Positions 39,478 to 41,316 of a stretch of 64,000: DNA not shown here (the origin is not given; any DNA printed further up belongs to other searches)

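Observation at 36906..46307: Tightly coupled five-gene operon pairing two membrane-anchored patatin lipases with a B12-type radical SAM enzyme and a Delta9-type desaturase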

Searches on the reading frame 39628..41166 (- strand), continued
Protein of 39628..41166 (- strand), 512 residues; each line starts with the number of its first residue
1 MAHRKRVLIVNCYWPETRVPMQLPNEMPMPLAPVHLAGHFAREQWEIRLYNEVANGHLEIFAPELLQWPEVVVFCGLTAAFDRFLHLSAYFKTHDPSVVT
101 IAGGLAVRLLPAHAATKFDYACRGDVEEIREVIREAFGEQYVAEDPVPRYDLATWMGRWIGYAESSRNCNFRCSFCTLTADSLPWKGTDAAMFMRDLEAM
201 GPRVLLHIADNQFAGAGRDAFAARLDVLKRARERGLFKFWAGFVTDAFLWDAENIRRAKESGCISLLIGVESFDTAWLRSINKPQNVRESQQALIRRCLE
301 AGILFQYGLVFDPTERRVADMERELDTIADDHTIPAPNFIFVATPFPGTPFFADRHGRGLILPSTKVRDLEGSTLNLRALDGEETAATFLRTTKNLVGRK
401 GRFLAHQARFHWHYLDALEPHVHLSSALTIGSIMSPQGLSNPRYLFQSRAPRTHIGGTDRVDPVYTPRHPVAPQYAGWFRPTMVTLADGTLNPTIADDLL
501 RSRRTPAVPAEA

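Call 88: search_solved_structures(query=A2, max_evalue=0.01)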
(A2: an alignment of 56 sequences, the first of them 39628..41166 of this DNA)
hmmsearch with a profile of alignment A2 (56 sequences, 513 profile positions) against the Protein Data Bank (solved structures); distinct sequences matched with E-value up to 0.01: 1.
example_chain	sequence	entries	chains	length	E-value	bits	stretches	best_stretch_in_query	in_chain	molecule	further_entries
5ul2_A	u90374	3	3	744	0.00012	24.2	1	142-338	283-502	OxsB protein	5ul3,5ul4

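Call 94: search_protein_families(library=pfam, proteins=[L018:12459-14966:+, L023:12473-15301:-, L021:6037-9720:+, L008:3162-4511:+, L034:13775-14686:+, L036:12281-14377:-, L040:12273-13289:+, L040:13296-16733:-, L026:9345-13022:+, L018:7850-8869:+], max_evalue=0.001)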
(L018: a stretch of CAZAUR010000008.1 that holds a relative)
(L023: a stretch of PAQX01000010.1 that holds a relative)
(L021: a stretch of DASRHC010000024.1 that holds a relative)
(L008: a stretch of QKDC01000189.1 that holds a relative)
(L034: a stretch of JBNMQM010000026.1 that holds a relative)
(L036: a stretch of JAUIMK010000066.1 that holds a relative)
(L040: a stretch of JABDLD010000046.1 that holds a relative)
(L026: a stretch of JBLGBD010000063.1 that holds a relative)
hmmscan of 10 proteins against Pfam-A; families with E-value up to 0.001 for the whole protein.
L018:12459-14966:+ (835 aa): 5 families
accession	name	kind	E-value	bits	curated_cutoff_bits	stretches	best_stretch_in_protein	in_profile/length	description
PF03176.21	MMPL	-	3e-36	125.5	20.5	2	593-811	74-300/333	MMPL family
PF12349.14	Sterol-sensing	-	1.6e-13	51.2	22.3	1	283-417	7-140/153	Sterol-sensing domain of SREBP cleavage-activation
PF02460.24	Patched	-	1.6e-10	41.4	23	1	680-809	25-153/156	Patched SSD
PF02355.23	SecD_SecF_C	-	2.7e-06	27.4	20.5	1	657-810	29-183/189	Protein export membrane protein SecD/SecF, C-terminal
PF00873.25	ACR_tran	-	5e-05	21.6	28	1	664-810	336-486/1021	AcrB/AcrD/AcrF family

L023:12473-15301:- (942 aa): 0 families

L021:6037-9720:+ (1227 aa): 2 families
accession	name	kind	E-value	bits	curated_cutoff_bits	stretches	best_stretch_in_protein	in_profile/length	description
PF14535.12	AMP-binding_C_2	-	4.6e-17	62.5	25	1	1133-1223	1-96/96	AMP-binding enzyme C-terminal domain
PF00501.34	AMP-binding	-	7.6e-12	45.2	29.9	1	874-1083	156-375/384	AMP-binding enzyme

L008:3162-4511:+ (449 aa): 2 families
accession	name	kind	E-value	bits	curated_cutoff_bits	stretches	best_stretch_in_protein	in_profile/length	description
PF01979.26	Amidohydro_1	-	5.5e-27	95.4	25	1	88-423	1-342/345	Amidohydrolase family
PF07969.17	Amidohydro_3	-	9e-09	35.7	29.7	1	80-103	1-24/472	Amidohydrolase family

L034:13775-14686:+ (303 aa): 0 families

L036:12281-14377:- (698 aa): 0 families

L040:12273-13289:+ (338 aa): 2 families
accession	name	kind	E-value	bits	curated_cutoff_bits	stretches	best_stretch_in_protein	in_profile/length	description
PF00106.31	adh_short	-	7.9e-40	136.9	26.6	1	87-273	1-190/195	short chain dehydrogenase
PF13561.12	adh_short_C2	-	1.1e-39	136.8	27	1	93-333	3-235/236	Enoyl-(Acyl carrier protein) reductase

L040:13296-16733:- (1145 aa): 0 families

L026:9345-13022:+ (1225 aa): 3 families
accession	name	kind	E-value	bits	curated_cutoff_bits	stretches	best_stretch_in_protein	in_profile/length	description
PF16868.10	NMT1_3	-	2.5e-07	31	27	1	400-498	185-286/289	NMT1-like family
PF22614.2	Slo-like_RCK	-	9.9e-05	22.4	24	1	699-793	20-118/119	Calcium-activated potassium channel slowpoke-like RCK domain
PF02254.24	TrkA_N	-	0.00027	21.7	23.8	0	733-816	39-116/116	TrkA-N domain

L018:7850-8869:+ (339 aa): 0 families
